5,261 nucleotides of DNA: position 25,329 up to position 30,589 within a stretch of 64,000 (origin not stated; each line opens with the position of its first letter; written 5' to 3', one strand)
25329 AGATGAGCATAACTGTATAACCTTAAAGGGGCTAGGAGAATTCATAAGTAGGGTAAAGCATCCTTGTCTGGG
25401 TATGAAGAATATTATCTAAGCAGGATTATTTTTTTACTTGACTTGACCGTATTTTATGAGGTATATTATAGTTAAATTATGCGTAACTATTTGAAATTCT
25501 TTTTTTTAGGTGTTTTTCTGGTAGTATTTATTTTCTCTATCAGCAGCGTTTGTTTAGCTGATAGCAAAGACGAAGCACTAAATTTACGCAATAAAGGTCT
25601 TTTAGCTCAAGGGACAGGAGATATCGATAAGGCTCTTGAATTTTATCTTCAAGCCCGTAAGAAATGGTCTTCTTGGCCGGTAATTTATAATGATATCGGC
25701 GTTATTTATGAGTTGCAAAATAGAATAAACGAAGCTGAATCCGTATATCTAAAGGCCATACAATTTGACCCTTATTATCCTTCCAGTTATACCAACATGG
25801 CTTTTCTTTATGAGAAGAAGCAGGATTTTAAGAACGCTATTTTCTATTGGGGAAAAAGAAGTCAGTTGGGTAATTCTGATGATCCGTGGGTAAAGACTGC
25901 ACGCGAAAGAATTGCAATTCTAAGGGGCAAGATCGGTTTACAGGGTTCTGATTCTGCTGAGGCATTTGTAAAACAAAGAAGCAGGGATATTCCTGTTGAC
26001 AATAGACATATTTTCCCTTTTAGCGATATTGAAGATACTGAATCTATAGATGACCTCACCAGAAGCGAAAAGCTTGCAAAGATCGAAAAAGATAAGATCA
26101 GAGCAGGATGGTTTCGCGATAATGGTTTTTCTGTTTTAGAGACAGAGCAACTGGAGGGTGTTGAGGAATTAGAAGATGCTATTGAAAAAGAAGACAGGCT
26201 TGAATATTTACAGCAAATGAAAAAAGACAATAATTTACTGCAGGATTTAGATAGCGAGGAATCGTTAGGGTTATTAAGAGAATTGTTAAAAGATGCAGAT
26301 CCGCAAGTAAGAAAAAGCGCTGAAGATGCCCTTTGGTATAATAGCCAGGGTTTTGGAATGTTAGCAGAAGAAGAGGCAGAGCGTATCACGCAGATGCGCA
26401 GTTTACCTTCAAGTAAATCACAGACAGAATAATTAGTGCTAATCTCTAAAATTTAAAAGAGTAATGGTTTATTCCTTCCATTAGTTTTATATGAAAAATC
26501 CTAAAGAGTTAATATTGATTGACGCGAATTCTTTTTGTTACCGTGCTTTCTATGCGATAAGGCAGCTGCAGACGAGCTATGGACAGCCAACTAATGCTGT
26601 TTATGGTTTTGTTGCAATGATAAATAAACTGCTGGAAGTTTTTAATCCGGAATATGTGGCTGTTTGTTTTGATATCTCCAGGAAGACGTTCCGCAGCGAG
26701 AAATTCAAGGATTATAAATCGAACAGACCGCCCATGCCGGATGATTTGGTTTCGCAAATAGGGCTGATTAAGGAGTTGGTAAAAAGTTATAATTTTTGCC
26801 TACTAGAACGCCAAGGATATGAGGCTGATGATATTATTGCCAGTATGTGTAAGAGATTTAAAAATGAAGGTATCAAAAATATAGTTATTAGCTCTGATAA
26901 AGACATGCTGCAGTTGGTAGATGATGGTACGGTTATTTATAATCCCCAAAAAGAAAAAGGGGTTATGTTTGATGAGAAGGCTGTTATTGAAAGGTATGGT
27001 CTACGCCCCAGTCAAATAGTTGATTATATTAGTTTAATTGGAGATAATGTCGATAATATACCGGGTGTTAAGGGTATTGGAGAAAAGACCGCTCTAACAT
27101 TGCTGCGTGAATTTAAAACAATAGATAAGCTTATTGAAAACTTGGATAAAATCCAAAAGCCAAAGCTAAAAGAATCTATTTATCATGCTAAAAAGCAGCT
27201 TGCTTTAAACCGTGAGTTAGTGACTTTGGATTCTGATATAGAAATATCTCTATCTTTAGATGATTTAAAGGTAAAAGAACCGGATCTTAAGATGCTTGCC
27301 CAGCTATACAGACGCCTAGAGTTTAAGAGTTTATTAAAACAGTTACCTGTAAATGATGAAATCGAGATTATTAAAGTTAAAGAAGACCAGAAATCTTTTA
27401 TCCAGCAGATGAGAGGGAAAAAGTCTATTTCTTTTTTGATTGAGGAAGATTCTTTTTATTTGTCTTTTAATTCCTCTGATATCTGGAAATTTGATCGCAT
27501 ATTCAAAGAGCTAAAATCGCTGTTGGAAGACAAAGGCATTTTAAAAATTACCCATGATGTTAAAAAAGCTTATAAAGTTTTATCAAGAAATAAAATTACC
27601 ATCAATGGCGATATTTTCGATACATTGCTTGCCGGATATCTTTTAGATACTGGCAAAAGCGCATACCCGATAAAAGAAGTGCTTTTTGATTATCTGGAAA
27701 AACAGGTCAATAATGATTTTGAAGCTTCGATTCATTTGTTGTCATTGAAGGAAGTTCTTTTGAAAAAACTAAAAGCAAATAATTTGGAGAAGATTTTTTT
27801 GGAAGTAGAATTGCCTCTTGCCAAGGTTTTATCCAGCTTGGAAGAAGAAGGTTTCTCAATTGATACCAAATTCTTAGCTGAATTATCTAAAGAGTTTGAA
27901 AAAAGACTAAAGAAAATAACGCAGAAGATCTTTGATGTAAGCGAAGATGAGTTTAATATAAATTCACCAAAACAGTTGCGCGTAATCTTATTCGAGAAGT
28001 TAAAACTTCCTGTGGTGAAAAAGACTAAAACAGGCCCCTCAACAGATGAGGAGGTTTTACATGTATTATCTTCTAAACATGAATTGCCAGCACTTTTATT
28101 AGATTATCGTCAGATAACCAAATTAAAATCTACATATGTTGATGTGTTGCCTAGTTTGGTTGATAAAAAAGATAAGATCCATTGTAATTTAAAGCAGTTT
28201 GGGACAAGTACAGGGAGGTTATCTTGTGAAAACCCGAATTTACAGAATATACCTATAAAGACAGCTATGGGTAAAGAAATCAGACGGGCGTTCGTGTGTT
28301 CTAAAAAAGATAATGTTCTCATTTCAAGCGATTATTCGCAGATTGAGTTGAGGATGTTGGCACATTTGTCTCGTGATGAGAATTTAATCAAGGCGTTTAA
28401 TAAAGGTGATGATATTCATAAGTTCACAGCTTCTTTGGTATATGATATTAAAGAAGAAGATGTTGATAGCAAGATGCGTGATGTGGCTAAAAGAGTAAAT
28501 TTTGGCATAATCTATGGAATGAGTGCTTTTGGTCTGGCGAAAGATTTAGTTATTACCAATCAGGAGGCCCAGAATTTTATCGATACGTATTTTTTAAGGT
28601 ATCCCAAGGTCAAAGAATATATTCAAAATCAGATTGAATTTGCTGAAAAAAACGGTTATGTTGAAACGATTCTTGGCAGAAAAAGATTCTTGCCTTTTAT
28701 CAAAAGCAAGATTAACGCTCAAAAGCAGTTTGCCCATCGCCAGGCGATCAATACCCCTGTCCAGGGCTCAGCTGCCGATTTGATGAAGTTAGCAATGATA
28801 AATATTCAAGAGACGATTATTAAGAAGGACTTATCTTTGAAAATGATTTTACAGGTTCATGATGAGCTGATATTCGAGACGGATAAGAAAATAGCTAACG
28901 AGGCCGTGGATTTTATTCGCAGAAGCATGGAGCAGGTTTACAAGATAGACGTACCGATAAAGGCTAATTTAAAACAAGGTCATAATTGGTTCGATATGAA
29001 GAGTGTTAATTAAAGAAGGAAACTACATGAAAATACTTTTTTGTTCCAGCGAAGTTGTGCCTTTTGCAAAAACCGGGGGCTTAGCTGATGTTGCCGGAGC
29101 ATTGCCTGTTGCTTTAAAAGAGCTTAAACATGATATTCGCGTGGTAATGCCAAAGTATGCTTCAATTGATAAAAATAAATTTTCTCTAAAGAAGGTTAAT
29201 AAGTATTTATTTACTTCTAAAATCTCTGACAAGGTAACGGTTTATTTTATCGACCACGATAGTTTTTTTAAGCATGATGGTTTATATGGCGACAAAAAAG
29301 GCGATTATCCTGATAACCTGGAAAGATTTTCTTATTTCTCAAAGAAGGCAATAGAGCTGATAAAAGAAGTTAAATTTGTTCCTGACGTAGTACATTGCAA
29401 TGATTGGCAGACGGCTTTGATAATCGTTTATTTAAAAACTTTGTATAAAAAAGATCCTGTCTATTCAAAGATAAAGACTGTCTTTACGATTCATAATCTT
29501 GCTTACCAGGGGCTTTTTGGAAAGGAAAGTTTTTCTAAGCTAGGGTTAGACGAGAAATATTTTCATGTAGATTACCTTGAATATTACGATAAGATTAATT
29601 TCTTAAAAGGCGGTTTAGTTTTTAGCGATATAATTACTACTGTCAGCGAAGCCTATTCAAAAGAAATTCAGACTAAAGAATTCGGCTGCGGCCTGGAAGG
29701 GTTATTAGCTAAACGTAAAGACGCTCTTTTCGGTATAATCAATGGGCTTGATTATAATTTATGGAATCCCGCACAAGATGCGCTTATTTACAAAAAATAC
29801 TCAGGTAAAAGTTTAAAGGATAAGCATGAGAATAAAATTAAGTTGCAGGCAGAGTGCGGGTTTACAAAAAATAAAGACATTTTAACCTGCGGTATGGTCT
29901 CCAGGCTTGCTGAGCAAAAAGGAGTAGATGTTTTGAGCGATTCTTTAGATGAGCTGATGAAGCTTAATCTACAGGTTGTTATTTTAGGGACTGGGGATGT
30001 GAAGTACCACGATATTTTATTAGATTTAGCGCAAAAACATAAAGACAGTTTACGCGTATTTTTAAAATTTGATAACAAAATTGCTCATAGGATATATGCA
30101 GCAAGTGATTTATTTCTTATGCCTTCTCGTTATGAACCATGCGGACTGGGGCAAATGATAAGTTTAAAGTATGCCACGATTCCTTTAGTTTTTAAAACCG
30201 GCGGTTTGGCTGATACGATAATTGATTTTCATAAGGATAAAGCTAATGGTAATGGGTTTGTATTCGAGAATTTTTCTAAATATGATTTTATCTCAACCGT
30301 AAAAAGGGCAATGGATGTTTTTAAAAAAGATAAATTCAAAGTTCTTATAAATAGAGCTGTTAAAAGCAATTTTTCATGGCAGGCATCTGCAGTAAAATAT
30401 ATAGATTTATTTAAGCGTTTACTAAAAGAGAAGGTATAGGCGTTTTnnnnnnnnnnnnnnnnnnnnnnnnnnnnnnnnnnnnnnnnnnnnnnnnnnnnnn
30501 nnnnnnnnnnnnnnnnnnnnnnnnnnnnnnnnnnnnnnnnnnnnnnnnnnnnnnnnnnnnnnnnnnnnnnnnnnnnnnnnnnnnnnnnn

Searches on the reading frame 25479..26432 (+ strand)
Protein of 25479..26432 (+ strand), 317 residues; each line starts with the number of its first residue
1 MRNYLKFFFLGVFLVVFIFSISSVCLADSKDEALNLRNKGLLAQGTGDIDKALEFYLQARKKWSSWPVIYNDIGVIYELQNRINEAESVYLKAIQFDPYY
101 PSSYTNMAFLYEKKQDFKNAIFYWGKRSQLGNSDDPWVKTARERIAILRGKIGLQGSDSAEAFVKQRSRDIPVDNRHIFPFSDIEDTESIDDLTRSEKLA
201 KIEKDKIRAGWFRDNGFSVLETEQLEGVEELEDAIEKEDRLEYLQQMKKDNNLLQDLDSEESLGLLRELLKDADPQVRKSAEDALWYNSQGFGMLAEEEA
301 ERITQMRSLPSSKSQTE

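Call 3: search_protein_families(library=pfam, proteins=[window:25479-26432:+])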
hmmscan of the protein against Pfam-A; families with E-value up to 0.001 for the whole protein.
window:25479-26432:+ (317 aa): 8 families
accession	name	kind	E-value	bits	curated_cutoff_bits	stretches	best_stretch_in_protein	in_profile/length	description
PF00515.34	TPR_1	-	1.1e-12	47.6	27.8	1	69-99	3-33/34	Tetratricopeptide repeat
PF07719.23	TPR_2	-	2e-11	43.5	27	0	69-99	3-33/34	Tetratricopeptide repeat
PF13181.12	TPR_8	-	3.5e-11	42.8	25.7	1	69-98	3-32/34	Tetratricopeptide repeat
PF13414.12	TPR_11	-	1e-08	35.2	26.8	1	80-114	7-41/42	TPR repeat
PF13424.12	TPR_12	-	8.5e-08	32.7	30.1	1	34-95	4-73/77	Tetratricopeptide repeat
PF13431.12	TPR_17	-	1.9e-07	31.2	24.4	1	90-120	2-32/34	Tetratricopeptide repeat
PF13432.12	TPR_16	-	1.2e-05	26.1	32.7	1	39-101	3-65/65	Tetratricopeptide repeat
PF13374.12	TPR_10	-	0.0006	20.2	27.5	0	69-95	4-30/42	Tetratricopeptide repeat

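Call 4: search_protein_families(library=ncbifam, proteins=[window:25479-26432:+])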
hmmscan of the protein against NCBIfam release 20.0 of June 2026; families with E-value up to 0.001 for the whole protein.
window:25479-26432:+ (317 aa): 5 families
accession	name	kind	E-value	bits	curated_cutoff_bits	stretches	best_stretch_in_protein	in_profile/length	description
NF002725.1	PRK02603.1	equivalog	4.1e-08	33.4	143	1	32-115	34-120/173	photosystem I assembly protein Ycf3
TIGR02917.1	PEP_TPR_lipo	equivalog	6.5e-06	24.3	312.2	1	46-121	444-519/899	XrtA/PEP-CTERM system TPR-repeat protein PrsT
NF033762.1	social_mot_Tgl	equivalog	8.5e-06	25.3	225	1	38-122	36-121/252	social motility TPR repeat lipoprotein Tgl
NF040959.1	MamA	equivalog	3e-05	23.5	200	1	46-126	118-198/204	magnetosome protein MamA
TIGR02521.1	type_IV_pilW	equivalog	6.2e-05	22.7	154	1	46-131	112-199/234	type IV pilus biogenesis/stability protein PilW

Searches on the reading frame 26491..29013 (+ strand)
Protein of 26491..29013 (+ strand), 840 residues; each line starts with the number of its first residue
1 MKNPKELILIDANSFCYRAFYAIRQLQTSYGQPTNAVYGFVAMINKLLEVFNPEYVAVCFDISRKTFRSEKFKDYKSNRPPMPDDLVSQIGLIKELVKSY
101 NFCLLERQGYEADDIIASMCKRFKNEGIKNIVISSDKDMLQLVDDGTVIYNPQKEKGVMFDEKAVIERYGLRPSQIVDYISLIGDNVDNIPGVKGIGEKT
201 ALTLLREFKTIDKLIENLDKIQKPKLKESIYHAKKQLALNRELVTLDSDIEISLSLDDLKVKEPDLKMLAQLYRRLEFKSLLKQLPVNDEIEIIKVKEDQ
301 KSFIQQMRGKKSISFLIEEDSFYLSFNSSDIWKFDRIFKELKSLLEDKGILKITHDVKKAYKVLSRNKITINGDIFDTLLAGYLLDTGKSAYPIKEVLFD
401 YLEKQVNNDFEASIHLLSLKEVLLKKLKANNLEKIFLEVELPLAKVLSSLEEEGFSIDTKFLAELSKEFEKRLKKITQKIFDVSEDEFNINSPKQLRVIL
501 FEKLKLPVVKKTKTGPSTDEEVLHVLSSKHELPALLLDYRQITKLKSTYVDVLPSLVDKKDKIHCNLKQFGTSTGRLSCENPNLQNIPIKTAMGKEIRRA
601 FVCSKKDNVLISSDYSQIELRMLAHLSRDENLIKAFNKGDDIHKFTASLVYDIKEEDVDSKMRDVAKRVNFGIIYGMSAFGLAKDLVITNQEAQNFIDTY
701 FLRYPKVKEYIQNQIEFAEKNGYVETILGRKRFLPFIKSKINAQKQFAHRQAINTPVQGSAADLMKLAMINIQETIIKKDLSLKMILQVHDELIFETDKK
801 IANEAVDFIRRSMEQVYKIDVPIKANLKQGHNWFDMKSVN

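Call 3: search_protein_families(library=pfam, proteins=[window:26491-29013:+])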
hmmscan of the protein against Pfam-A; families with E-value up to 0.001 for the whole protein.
window:26491-29013:+ (840 aa): 5 families
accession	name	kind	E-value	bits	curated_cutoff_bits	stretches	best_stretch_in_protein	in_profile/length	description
PF00476.26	DNA_pol_A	-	1.1e-154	515.4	34.3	1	460-834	2-380/381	DNA polymerase family A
PF02739.22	5_3_exonuc_N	-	1.6e-56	191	34.3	1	7-170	2-164/164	5'-3' exonuclease, N-terminal resolvase-like domain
PF01367.25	5_3_exonuc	-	8.7e-32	109.9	40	1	172-265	2-95/97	5'-3' exonuclease, C-terminal SAM fold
PF22619.2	DNA_polI_exo1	-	1.9e-10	41.1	27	1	340-409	39-108/140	DNA polymerase I, ribonuclease H-like domain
PF01612.26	DNA_pol_A_exo1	-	6.7e-06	26.5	23.6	1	335-413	62-137/173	3'-5' exonuclease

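Call 4: search_protein_families(library=ncbifam, proteins=[window:26491-29013:+])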
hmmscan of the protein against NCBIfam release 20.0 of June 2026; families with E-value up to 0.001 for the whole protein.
window:26491-29013:+ (840 aa): 16 families
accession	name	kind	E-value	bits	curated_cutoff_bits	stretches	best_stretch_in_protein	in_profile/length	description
NF004397.1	PRK05755.1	equivalog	3.1e-296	985.6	720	1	5-837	1-889/889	DNA polymerase I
TIGR00593.1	pola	equivalog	1.5e-282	940.1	600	2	303-837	331-890/890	DNA polymerase I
NF011547.0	PRK14976.1-4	equivalog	4.1e-78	262.6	305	1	5-285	2-288/291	5'-3' exonuclease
NF011539.0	PRK14975.1-3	equivalog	2.5e-77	260.7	640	1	339-824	111-616/628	bifunctional 3'-5' exonuclease/DNA polymerase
NF011540.0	PRK14975.1-4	equivalog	5e-67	226.7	601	1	427-833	180-573/576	bifunctional 3'-5' exonuclease/DNA polymerase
NF011541.0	PRK14975.2-1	equivalog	1.1e-65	222.2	871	1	435-839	210-639/645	bifunctional 3'-5' exonuclease/DNA polymerase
NF011545.0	PRK14976.1-2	equivalog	2.2e-62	211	434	1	5-279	7-286/287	5'-3' exonuclease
NF011546.0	PRK14976.1-3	equivalog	6.6e-62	209.4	347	1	5-285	3-290/297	5'-3' exonuclease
NF011542.0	PRK14975.2-2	equivalog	2.2e-48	165.1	1061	2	561-839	502-793/802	bifunctional 3'-5' exonuclease/DNA polymerase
NF007017.0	PRK09482.1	equivalog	7e-47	160.1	261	1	6-262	4-255/257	flap endonuclease Xni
NF038380.1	phage_DpoZ_1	exception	3.7e-45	154.5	500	1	425-836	169-605/607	aminoadenine-incorporating DNA polymerase DpoZ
NF011543.0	PRK14975.2-3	equivalog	2.6e-36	125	1139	1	554-833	534-835/853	bifunctional 3'-5' exonuclease/DNA polymerase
NF038381.1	phage_DpoZ_2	exception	1.6e-17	63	350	1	504-716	389-618/754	aminoadenine-incorporating DNA polymerase DpoZ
NF011538.0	PRK14975.1-1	equivalog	7e-15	54.4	389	1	593-816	311-531/557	bifunctional 3'-5' exonuclease/DNA polymerase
NF011544.0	PRK14976.1-1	equivalog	3.1e-06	26.8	228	1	109-251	120-249/278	5'-3' exonuclease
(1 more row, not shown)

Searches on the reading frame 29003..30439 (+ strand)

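Call 3: search_protein_families(library=pfam, proteins=[window:29003-30439:+])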
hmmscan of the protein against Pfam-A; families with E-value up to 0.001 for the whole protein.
window:29003-30439:+ (478 aa): 4 families
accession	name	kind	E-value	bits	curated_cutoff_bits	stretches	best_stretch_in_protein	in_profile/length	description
PF08323.17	Glyco_transf_5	-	9.9e-92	307.4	22.7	1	10-236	1-238/239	Starch synthase catalytic domain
PF00534.26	Glycos_transf_1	-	5.5e-15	55.8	26.4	1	291-437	13-156/172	Glycosyl transferases group 1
PF13692.12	Glyco_trans_1_4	-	1.6e-10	41.8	27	1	295-435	3-138/142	Glycosyl transferases group 1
PF13439.12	Glyco_transf_4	-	3.1e-06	27.8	28.5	1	104-224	52-150/170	Glycosyltransferase Family 4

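Call 4: search_protein_families(library=ncbifam, proteins=[window:29003-30439:+])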
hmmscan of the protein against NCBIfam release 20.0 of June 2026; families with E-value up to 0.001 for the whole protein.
window:29003-30439:+ (478 aa): 19 families
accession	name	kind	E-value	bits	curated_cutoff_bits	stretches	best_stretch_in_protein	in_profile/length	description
TIGR02095.1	glgA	subfamily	1.5e-167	558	328.45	1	9-472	1-476/477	glycogen/starch synthase, ADP-glucose type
NF001898.0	PRK00654.1-1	equivalog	5.8e-162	539.6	603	1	9-474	1-476/477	glycogen synthase GlgA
NF001903.0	PRK00654.2-2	equivalog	1.1e-156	522.2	616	1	9-473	1-478/482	glycogen synthase GlgA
NF001899.0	PRK00654.1-2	equivalog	5.2e-146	486.8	459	1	9-475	1-477/478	glycogen synthase GlgA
NF001900.0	PRK00654.1-3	equivalog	1.2e-122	409.8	509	1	9-476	1-457/481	glycogen synthase GlgA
NF010699.0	PRK14099.1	equivalog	8.7e-119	397.1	762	1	9-477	4-483/485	glycogen synthase GlgA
NF001901.0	PRK00654.1-5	equivalog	1e-112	377.2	649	1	7-477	22-495/502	glycogen synthase GlgA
NF001905.0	PRK00654.2-4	subfamily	1.3e-110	370.3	560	1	9-472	1-485/489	glycogen synthase GlgA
NF001906.0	PRK00654.2-5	equivalog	4.8e-106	355.6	870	1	7-474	4-484/485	glycogen synthase GlgA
NF010698.0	PRK14098.1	equivalog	4.7e-104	348.7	754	1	9-475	6-488/489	starch synthase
NF001902.0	PRK00654.2-1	equivalog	1.3e-85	287.8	845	1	9-472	1-488/492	glycogen synthase GlgA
NF001904.0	PRK00654.2-3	equivalog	1.3e-67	228.5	577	1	9-474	1-475/475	glycogen synthase GlgA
NF046085.1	XrtY_assoc_Gly1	equivalog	7.3e-11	41.5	400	1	282-474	204-385/387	XrtY-associated glycosyltransferase XYAG1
NF038295.1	EPS_HpsP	equivalog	1.6e-08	34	550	1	269-473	185-387/388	hormogonium polysaccharide biosynthesis glycosyltransferase HpsP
TIGR02149.1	glgA_Coryne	subfamily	6.7e-07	28.8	302.4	1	275-473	188-390/391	glycogen synthase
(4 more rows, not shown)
